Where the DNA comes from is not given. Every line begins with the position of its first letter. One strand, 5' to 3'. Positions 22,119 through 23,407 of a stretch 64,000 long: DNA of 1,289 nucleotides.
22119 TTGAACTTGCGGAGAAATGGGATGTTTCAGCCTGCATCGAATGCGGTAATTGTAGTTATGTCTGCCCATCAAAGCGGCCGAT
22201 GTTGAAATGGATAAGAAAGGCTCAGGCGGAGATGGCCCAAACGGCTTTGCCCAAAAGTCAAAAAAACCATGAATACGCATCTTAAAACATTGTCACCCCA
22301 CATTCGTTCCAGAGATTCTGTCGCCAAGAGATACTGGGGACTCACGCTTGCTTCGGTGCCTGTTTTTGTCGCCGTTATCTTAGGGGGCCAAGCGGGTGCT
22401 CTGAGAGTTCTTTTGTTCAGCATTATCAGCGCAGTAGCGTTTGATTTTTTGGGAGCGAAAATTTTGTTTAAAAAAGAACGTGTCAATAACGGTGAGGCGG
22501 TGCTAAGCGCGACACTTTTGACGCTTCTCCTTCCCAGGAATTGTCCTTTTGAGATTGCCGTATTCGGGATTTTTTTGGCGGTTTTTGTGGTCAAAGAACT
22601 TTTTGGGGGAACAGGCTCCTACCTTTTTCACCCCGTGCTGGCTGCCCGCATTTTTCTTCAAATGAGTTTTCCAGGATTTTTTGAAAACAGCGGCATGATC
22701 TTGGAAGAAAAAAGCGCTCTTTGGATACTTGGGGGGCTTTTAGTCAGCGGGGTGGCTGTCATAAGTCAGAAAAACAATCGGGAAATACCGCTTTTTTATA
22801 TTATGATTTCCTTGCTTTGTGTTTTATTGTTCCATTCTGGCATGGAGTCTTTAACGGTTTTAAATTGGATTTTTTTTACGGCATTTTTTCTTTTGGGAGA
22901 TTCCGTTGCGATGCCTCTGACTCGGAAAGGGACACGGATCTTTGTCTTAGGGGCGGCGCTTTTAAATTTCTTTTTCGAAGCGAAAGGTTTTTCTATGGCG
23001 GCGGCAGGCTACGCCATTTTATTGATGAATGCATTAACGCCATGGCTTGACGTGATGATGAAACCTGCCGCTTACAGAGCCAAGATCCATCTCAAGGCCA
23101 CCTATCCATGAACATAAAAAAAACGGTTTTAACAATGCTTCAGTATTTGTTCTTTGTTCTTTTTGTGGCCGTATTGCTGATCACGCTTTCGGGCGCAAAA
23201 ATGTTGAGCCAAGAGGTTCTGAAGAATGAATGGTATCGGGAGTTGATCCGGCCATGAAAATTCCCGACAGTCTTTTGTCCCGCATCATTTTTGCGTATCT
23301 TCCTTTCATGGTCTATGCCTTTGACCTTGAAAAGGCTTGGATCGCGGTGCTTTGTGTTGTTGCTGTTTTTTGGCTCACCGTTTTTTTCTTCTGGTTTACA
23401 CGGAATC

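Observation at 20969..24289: Stripped-down Rnf/Nqr-like membrane module (C, D, 49-aa stub, E-like, A-like) fused to the 3' end of the biotin operon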

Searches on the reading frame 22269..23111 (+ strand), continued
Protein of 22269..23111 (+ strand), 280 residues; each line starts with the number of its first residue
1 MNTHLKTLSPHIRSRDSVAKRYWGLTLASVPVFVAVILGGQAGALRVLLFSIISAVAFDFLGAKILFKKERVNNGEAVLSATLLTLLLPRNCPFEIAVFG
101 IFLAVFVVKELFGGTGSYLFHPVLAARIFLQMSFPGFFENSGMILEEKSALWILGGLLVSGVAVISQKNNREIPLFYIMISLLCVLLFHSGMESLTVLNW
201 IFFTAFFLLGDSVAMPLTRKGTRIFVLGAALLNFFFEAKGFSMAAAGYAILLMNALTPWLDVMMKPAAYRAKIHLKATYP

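Call 19: find_encoding_contigs(protein=P0087, flank=8000, max_places=1)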
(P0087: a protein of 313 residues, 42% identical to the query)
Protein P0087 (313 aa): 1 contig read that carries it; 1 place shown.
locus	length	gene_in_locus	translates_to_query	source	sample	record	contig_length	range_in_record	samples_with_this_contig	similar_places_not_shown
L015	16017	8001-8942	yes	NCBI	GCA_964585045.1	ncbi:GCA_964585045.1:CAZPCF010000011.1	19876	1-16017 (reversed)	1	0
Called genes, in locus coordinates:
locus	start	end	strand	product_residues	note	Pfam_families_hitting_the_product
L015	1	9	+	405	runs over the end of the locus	PF00480:ROK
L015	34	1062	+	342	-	PF04055:Radical_SAM, PF06968:BATS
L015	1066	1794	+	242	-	PF00106:adh_short, PF05368:NmrA (weak), PF08659:KR, PF01370:Epimerase (weak), PF13561:adh_short_C2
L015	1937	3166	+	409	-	PF00109:ketoacyl-synt, PF02801:Ketoacyl-synt_C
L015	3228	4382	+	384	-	PF00155:Aminotran_1_2, PF01053:Cys_Met_Meta_PP (weak)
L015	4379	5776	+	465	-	PF00202:Aminotran_3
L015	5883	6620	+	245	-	PF01656:CbiA, PF13500:AAA_26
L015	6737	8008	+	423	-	PF13375:RnfC_N, PF01512:Complex1_51K, PF10531:SLBB (weak), PF13187:Fer4_9 (faint), PF14697:Fer4_21 (faint), PF13237:Fer4_10, PF12838:Fer4_7 (weak), PF13183:Fer4_8 (weak), +3 more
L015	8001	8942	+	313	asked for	PF03116:NQR2_RnfD_RnfE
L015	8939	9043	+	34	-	-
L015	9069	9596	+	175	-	-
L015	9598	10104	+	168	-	-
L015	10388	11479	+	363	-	PF00437:T2SSE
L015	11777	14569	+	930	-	PF02739:5_3_exonuc_N, PF01367:5_3_exonuc, PF01612:DNA_pol_A_exo1, PF22619:DNA_polI_exo1, PF00476:DNA_pol_A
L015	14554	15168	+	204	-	PF01121:CoaE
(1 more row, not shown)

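Call 78: find_encoding_contigs(protein=P0102, flank=7000, max_places=4)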
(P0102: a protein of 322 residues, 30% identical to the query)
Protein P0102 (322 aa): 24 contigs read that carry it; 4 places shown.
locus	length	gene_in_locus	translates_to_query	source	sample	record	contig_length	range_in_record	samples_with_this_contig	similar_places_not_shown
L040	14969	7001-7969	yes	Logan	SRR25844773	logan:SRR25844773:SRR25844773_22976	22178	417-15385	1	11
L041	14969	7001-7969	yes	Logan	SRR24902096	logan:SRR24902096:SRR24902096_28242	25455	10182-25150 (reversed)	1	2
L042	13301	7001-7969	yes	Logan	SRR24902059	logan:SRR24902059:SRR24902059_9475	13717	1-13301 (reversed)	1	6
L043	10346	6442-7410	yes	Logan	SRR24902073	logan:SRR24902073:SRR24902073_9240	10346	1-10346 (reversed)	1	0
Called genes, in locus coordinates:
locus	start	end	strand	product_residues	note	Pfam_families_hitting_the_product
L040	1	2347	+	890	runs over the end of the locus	PF02739:5_3_exonuc_N, PF01367:5_3_exonuc, PF01612:DNA_pol_A_exo1, PF22619:DNA_polI_exo1, PF00476:DNA_pol_A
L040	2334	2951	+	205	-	PF01121:CoaE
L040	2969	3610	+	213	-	PF01464:SLT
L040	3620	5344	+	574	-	PF00496:SBP_bac_5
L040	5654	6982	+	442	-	PF13375:RnfC_N, PF13183:Fer4_8 (faint), PF01512:Complex1_51K, PF10531:SLBB, PF13187:Fer4_9 (faint), PF13534:Fer4_17 (faint), PF12838:Fer4_7 (weak), PF13237:Fer4_10 (weak), +1 more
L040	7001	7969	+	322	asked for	PF03116:NQR2_RnfD_RnfE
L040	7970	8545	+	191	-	PF04205:FMN_bind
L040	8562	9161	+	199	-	PF02508:Rnf-Nqr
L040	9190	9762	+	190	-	PF02508:Rnf-Nqr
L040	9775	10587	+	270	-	PF04060:FeS, PF12838:Fer4_7 (weak), PF13187:Fer4_9 (weak), PF13237:Fer4_10 (weak), PF13237:Fer4_10, PF12838:Fer4_7, PF13187:Fer4_9, PF00037:Fer4, +9 more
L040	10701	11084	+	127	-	PF07009:NusG_II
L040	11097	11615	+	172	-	PF07456:Hpre_diP_synt_I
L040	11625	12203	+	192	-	PF02545:Maf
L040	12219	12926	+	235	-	PF20582:UPF0758_N, PF04002:RadC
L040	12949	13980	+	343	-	PF00022:Actin, PF06723:MreB_Mbl, PF25216:Volactin, PF11104:PilM_2 (faint), PF00012:HSP70, PF14450:FtsA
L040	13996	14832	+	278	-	PF04085:MreC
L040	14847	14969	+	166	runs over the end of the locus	PF04093:MreD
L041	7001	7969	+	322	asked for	PF03116:NQR2_RnfD_RnfE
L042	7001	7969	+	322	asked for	PF03116:NQR2_RnfD_RnfE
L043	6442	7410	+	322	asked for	PF03116:NQR2_RnfD_RnfE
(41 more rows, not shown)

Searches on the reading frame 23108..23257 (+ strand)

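Call 3: search_protein_families(library=pfam, proteins=[window:23108-23257:+], max_evalue=1)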
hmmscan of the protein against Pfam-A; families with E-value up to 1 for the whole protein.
window:23108-23257:+ (49 aa): 1 family
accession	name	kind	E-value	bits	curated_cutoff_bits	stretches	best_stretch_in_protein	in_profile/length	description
PF06011.17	TRP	-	0.037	13.3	28.5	1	1-44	140-183/426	Transient receptor potential (TRP) ion channel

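Call 4: search_protein_families(library=ncbifam, proteins=[window:23108-23257:+], max_evalue=1)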
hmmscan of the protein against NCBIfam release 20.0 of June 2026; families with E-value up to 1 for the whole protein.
window:23108-23257:+ (49 aa): 0 families
